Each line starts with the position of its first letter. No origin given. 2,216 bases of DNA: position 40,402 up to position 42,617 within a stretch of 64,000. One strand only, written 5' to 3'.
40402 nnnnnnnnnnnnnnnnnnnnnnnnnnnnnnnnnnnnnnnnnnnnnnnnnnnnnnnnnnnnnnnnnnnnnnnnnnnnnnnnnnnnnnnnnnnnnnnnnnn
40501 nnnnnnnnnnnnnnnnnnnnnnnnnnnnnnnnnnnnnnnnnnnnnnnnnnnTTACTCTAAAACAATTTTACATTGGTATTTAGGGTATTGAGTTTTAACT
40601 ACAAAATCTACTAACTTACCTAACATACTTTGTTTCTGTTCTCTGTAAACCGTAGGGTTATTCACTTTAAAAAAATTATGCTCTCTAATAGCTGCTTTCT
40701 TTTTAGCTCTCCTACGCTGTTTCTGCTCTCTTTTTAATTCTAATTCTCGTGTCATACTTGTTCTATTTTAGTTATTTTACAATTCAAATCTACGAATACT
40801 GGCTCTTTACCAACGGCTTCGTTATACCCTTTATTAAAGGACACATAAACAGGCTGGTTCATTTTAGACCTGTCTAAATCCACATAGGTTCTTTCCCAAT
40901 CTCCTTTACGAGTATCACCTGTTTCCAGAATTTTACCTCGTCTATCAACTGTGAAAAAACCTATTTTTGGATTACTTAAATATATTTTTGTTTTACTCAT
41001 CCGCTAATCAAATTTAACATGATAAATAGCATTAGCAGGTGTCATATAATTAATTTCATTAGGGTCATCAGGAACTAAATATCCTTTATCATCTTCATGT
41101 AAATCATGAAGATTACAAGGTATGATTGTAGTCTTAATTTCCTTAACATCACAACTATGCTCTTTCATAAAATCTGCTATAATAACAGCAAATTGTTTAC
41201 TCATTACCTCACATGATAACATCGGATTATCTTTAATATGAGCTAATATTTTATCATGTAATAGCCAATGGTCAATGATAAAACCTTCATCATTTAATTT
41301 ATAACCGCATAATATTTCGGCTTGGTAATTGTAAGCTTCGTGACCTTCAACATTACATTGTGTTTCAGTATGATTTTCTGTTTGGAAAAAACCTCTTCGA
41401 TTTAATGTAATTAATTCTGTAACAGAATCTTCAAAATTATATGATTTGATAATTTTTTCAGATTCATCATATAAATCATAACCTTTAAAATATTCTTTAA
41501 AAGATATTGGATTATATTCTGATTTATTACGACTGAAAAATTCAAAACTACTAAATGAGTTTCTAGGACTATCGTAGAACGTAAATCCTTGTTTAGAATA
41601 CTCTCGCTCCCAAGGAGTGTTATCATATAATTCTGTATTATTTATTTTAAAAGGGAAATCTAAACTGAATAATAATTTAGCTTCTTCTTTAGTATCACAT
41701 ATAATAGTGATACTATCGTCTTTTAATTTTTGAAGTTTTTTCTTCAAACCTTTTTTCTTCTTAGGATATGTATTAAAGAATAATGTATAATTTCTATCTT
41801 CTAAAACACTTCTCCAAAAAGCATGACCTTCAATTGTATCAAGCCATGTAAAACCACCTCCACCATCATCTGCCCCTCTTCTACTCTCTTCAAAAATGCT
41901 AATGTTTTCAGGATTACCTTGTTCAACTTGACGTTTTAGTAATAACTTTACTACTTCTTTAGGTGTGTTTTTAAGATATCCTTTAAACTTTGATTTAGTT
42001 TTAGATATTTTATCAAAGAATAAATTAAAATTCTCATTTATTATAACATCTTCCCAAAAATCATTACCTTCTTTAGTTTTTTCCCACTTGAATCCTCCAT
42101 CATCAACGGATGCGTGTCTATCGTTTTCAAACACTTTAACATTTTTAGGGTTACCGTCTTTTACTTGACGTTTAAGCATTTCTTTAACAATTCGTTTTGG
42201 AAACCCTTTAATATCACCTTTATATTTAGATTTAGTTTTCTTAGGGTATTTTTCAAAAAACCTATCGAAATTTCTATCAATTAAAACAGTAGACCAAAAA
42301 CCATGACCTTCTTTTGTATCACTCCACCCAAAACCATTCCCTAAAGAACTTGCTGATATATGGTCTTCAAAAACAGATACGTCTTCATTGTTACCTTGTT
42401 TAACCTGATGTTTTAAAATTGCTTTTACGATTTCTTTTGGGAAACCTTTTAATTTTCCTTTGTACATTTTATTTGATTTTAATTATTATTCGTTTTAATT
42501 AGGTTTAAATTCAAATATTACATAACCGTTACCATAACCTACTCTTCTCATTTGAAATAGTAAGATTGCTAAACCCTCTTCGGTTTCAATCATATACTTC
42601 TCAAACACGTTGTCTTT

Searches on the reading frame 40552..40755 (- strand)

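Call 57: search_protein_families(library=pfam, proteins=[window:40552-40755:-], max_evalue=0.05)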
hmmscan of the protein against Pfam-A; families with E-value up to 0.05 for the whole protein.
window:40552-40755:- (67 aa): 1 family
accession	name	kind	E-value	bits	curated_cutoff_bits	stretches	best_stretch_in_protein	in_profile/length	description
PF02710.19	Hema_HEFG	-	0.04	14.6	25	1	5-64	16-80/155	Hemagglutinin domain of haemagglutinin-esterase-fusion glycoprotein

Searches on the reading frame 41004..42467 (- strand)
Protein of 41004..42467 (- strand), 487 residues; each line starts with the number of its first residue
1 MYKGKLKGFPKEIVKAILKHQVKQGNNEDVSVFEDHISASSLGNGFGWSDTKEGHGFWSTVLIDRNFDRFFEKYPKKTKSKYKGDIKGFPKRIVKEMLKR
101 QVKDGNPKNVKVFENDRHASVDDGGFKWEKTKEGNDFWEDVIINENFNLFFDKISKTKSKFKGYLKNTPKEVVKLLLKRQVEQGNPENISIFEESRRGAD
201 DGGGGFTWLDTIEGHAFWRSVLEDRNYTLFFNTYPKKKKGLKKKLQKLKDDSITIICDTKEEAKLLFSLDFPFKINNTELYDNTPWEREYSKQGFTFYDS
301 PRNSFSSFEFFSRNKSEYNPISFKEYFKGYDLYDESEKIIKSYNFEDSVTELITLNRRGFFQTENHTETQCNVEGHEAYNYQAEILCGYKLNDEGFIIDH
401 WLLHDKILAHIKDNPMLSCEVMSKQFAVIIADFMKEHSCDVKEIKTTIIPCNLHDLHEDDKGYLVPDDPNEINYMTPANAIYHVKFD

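Call 13: search_protein_families(library=pfam, proteins=[window:41004-42467:-], max_evalue=0.01)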
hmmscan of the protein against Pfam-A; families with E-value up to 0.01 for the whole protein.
window:41004-42467:- (487 aa): 0 families

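Call 14: search_protein_families(library=phrogs, proteins=[window:41004-42467:-], max_evalue=0.01)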
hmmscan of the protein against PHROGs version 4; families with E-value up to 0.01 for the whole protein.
window:41004-42467:- (487 aa): 4 families
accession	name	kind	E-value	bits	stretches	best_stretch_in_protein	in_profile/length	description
phrog_16354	-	unknown function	4.9e-13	50.1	1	36-62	42-68/76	-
phrog_25460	-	unknown function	1.4e-09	38.8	1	110-179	30-100/144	-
phrog_10949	-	unknown function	1.6e-09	39.1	0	37-60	51-74/80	-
phrog_20568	-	unknown function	0.00012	23.7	0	37-61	67-91/94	-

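Call 23: find_related_loci(query=window:41004-42467:-, collection=viral_contigs, flank=10000)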
Query window:41004-42467:- (487 aa) in viral_contigs; peptide patterns used: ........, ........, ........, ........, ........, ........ (x = any residue, [..] = any of these).
20 stretches matched a pattern; 3 encode a relative of the query (tblastn E <= 1e-3); 3 distinct loci.
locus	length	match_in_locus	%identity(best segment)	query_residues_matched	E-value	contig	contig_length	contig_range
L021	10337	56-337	53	3-256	2e-20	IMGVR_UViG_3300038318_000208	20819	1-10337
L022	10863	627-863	53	2-241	1e-17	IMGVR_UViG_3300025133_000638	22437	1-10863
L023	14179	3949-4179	36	1-237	4e-7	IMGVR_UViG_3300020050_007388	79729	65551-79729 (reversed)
